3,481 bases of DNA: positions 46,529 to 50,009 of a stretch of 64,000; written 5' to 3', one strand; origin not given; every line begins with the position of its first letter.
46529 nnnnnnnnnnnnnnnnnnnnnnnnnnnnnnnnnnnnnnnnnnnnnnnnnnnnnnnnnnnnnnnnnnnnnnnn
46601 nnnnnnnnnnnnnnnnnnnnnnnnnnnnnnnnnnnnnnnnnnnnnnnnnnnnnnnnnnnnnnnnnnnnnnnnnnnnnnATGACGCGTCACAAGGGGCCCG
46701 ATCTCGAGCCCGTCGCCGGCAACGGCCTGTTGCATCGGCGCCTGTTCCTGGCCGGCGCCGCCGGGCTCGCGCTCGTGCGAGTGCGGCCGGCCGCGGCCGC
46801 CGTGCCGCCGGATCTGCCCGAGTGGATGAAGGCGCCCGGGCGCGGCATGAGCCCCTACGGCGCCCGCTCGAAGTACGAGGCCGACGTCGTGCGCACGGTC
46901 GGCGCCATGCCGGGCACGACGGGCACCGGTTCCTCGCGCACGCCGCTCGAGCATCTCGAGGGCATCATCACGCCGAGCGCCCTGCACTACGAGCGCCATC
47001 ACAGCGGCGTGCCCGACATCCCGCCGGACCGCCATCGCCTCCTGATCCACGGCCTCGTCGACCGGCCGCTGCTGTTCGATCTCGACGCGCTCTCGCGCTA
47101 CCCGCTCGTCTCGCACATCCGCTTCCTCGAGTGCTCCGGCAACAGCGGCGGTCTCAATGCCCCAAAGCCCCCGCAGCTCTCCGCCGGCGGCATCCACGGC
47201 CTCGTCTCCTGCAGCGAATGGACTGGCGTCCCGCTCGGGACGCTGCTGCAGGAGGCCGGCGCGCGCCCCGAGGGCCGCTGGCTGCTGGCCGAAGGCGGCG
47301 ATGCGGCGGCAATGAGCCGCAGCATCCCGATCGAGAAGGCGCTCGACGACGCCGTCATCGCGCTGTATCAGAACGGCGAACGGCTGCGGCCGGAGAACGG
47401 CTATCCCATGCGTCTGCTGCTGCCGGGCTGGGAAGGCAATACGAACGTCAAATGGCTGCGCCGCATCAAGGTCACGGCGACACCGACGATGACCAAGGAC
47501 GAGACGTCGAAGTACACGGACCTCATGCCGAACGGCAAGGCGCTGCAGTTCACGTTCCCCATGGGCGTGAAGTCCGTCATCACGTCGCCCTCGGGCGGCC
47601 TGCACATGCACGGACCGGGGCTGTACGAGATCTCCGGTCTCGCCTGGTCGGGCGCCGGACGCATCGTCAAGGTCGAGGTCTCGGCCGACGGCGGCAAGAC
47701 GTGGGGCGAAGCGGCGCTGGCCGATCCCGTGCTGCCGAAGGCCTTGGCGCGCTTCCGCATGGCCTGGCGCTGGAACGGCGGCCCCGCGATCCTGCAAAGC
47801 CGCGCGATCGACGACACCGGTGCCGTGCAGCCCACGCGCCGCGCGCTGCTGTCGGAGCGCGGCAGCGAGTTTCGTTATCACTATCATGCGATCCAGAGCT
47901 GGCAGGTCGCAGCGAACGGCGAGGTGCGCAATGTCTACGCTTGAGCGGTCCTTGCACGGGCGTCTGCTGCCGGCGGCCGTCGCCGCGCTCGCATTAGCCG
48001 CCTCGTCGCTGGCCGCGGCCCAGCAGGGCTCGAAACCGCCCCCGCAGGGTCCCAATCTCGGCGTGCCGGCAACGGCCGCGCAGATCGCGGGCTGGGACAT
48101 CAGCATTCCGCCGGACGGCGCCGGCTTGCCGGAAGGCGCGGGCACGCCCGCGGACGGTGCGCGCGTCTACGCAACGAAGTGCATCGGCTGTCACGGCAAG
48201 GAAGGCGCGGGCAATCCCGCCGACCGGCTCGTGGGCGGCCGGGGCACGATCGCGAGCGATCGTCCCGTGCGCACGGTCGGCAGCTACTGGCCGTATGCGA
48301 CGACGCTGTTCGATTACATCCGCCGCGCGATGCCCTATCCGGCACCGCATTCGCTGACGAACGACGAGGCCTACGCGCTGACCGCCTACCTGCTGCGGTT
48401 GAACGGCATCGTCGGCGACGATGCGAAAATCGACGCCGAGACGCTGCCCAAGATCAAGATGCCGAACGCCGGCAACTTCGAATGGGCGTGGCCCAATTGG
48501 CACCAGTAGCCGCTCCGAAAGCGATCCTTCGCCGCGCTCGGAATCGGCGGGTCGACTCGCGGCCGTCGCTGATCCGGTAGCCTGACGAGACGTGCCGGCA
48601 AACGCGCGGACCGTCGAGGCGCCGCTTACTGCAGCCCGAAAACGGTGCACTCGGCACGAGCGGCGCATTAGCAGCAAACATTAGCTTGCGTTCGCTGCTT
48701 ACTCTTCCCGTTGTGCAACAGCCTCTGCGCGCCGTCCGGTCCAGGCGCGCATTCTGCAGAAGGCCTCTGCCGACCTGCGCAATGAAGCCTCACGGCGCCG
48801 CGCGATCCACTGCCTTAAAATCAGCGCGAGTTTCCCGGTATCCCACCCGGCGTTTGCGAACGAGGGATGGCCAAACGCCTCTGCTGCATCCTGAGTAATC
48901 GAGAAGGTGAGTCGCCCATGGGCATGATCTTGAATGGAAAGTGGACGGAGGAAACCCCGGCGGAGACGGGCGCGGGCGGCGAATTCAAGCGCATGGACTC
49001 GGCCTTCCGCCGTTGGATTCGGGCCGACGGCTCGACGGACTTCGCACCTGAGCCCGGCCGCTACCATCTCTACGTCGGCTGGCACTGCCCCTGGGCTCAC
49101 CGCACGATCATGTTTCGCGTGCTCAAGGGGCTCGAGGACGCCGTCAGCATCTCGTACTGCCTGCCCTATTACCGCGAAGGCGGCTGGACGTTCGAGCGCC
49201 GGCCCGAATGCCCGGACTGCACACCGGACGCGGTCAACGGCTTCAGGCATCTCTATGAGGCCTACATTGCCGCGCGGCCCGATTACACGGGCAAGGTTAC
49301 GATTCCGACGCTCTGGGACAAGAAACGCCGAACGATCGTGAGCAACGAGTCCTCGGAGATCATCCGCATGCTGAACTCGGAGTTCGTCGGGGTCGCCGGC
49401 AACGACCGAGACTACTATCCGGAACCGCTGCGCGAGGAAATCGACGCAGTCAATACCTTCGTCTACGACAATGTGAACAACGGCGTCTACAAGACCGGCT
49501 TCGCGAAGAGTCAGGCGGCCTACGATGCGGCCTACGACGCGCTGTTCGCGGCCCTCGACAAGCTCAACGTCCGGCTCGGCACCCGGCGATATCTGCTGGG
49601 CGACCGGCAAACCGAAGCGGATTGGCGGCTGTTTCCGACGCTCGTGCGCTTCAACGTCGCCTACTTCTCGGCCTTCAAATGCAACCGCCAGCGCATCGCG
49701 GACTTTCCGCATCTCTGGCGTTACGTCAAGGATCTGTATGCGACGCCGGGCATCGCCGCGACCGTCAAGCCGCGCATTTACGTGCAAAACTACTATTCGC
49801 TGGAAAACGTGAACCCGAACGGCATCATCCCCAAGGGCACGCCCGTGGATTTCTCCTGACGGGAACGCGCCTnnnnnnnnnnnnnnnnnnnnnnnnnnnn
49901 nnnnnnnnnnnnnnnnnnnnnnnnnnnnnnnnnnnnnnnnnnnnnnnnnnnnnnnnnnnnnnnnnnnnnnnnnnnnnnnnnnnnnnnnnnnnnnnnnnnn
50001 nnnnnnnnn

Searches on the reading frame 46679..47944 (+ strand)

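Call 11: search_protein_families(library=pfam, proteins=[window:46679-47944:+])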
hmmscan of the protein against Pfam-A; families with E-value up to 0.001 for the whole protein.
window:46679-47944:+ (421 aa): 2 families
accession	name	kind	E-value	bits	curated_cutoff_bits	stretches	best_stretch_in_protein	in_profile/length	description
PF00174.25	Oxidored_molyb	-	3.4e-44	150.8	24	1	108-270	1-165/169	Oxidoreductase molybdopterin binding domain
PF03404.22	Mo-co_dimer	-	1.1e-12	48.6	22.7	1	294-390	6-119/138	Mo-co oxidoreductase dimerisation domain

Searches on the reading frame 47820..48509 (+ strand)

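Call 11: search_protein_families(library=pfam, proteins=[window:47820-48509:+])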
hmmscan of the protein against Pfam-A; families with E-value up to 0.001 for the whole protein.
window:47820-48509:+ (229 aa): 2 families
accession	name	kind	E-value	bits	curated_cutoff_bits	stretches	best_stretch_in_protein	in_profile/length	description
PF00034.26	Cytochrom_C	-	3.5e-09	38.3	21.3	1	111-194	2-89/90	Cytochrome c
PF13442.11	Cytochrome_CBB3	-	3.5e-09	37.3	27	1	110-191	3-68/68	Cytochrome C oxidase, cbb3-type, subunit III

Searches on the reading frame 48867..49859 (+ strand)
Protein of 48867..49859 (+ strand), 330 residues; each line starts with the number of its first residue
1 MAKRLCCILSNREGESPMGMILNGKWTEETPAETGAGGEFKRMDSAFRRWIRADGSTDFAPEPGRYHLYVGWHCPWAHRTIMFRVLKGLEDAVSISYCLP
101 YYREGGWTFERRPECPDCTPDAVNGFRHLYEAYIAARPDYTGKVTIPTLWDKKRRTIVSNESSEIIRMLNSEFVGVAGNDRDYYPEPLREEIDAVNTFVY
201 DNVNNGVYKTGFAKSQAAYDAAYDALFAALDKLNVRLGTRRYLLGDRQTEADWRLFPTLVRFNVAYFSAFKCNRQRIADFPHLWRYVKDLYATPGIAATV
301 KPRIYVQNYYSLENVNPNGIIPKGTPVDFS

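Call 11: search_protein_families(library=pfam, proteins=[window:48867-49859:+])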
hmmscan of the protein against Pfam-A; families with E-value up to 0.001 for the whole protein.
window:48867-49859:+ (330 aa): 4 families
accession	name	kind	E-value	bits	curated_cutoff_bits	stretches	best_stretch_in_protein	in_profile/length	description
PF13410.11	GST_C_2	-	1.4e-14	54.3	24.9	1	216-288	1-68/69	Glutathione S-transferase, C-terminal domain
PF13409.12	GST_N_2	-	1.6e-11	45.1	25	1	73-171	1-69/70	Glutathione S-transferase, N-terminal domain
PF00043.30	GST_C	-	5.2e-06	27.1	20.7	1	208-294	13-93/93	Glutathione S-transferase, C-terminal domain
PF14497.11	GST_C_3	-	0.00018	22.1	21.6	1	218-298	26-99/104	Glutathione S-transferase, C-terminal domain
